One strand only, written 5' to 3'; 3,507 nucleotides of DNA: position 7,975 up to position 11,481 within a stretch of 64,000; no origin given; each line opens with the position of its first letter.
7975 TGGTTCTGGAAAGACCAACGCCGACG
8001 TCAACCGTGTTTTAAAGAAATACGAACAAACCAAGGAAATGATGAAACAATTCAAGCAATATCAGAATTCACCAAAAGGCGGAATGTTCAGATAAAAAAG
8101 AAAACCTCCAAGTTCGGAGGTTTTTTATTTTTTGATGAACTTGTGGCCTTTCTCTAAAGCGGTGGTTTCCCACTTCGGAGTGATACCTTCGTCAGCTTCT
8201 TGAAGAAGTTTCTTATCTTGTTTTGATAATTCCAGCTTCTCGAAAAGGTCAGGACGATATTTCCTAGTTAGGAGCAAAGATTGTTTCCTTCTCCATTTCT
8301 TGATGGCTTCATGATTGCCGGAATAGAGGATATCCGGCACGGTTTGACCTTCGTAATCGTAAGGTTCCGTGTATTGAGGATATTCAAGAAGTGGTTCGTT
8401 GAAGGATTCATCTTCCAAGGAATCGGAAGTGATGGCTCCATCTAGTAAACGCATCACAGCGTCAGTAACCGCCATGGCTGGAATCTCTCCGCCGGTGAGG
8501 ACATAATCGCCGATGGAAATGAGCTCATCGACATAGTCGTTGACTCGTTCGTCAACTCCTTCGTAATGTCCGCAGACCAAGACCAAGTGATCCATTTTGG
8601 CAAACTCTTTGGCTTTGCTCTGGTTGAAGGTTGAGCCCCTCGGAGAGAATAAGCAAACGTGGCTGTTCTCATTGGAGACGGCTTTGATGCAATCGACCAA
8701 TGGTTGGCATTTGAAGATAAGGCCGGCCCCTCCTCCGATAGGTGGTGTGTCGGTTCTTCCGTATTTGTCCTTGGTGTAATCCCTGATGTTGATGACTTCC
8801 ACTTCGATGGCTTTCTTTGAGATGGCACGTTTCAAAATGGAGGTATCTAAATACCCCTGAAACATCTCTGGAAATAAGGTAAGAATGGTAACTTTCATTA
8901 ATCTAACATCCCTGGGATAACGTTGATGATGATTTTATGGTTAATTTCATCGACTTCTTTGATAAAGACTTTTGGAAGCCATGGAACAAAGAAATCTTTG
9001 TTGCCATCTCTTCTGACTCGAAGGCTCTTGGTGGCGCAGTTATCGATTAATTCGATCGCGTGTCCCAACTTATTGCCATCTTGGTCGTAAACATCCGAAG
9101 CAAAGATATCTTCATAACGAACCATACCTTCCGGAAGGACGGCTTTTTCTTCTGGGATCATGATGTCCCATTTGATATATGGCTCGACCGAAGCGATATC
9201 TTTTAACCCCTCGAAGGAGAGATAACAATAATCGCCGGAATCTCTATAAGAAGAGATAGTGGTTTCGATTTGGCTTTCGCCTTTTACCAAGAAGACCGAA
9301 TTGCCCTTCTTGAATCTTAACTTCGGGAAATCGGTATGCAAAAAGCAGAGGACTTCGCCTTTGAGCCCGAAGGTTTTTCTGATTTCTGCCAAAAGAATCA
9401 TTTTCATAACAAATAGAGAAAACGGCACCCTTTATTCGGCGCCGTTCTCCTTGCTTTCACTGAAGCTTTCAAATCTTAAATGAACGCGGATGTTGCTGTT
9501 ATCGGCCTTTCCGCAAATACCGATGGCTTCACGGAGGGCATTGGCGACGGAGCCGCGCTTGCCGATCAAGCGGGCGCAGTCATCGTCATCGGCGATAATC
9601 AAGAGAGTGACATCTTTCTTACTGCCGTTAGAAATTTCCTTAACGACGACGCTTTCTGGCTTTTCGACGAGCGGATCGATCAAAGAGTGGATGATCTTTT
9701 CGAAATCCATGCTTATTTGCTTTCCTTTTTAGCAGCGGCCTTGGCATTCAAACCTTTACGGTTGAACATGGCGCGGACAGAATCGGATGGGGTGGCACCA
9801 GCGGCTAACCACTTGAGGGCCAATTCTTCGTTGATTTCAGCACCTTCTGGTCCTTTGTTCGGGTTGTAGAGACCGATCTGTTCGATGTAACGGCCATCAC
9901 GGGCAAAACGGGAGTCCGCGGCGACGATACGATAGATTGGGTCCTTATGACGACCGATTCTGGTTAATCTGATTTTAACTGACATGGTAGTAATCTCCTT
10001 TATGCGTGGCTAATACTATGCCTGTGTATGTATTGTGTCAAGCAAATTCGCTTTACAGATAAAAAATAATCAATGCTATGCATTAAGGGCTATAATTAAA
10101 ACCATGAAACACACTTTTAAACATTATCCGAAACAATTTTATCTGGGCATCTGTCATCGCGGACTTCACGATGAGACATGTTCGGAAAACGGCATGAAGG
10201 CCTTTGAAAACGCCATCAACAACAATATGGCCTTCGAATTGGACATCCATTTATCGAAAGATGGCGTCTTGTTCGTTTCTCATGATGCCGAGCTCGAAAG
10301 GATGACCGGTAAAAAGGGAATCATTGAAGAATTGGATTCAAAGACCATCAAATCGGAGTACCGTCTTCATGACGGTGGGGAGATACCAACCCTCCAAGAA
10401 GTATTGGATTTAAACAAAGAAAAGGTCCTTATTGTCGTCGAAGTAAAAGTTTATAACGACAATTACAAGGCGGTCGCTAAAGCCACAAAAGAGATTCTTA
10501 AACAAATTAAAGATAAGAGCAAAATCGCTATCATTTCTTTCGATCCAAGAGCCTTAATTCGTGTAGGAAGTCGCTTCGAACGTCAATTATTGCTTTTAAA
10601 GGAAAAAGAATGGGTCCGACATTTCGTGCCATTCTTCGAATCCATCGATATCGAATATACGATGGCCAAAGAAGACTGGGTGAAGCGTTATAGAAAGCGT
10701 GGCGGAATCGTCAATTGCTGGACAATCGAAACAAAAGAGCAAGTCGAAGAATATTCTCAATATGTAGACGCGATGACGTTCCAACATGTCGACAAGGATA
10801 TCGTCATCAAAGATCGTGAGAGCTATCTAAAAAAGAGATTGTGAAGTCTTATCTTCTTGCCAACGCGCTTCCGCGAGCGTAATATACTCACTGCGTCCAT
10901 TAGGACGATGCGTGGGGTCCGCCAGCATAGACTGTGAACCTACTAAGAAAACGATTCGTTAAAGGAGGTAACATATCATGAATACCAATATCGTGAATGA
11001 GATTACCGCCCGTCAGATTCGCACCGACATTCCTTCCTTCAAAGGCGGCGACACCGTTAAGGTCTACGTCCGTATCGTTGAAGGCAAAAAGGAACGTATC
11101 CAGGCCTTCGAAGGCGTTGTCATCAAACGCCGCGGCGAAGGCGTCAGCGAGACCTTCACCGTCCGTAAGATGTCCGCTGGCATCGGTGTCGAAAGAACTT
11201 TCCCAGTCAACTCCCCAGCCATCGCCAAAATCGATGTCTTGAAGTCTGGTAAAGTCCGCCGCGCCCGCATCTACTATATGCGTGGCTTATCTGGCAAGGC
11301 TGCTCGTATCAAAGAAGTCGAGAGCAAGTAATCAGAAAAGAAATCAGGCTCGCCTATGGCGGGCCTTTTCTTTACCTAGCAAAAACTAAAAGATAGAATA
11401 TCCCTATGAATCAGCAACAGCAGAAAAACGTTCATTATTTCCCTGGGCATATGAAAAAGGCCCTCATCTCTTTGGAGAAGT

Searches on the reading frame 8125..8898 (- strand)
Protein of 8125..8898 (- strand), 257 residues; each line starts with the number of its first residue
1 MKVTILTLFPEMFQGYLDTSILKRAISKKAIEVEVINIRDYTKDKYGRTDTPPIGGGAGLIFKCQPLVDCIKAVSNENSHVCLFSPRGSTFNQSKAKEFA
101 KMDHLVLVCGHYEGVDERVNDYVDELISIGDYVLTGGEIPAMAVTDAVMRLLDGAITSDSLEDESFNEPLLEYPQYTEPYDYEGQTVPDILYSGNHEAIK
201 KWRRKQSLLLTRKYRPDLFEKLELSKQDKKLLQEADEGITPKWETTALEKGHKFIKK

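Call 10: search_protein_families(library=pfam, proteins=[window:8125-8898:-])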
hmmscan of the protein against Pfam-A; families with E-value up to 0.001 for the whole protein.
window:8125-8898:- (257 aa): 1 family
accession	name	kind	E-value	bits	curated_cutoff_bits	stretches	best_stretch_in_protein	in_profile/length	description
PF01746.26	tRNA_m1G_MT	-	7e-57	192.7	27.3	1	23-216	2-195/195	tRNA (Guanine-1)-methyltransferase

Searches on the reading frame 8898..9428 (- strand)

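Call 10: search_protein_families(library=pfam, proteins=[window:8898-9428:-])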
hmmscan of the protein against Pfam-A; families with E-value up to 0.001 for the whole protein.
window:8898-9428:- (176 aa): 2 families
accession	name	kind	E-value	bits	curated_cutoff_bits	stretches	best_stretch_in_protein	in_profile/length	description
PF01782.24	RimM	-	1.4e-14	54.5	23.5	1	13-94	2-83/84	RimM N-terminal domain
PF05239.21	PRC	-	2.2e-08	34.4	21.2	1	100-174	1-77/78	PRC-barrel domain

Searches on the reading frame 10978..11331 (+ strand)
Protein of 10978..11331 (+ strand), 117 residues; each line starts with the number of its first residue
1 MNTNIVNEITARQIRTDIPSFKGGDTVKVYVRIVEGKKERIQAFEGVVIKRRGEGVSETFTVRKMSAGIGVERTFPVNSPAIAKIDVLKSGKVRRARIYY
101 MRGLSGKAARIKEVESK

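Call 10: search_protein_families(library=pfam, proteins=[window:10978-11331:+])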
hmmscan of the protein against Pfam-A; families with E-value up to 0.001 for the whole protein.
window:10978-11331:+ (117 aa): 1 family
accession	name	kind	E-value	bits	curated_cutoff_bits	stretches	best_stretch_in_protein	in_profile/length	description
PF01245.26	Ribosomal_L19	-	1.4e-49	167.1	22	1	4-113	1-110/111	Ribosomal protein L19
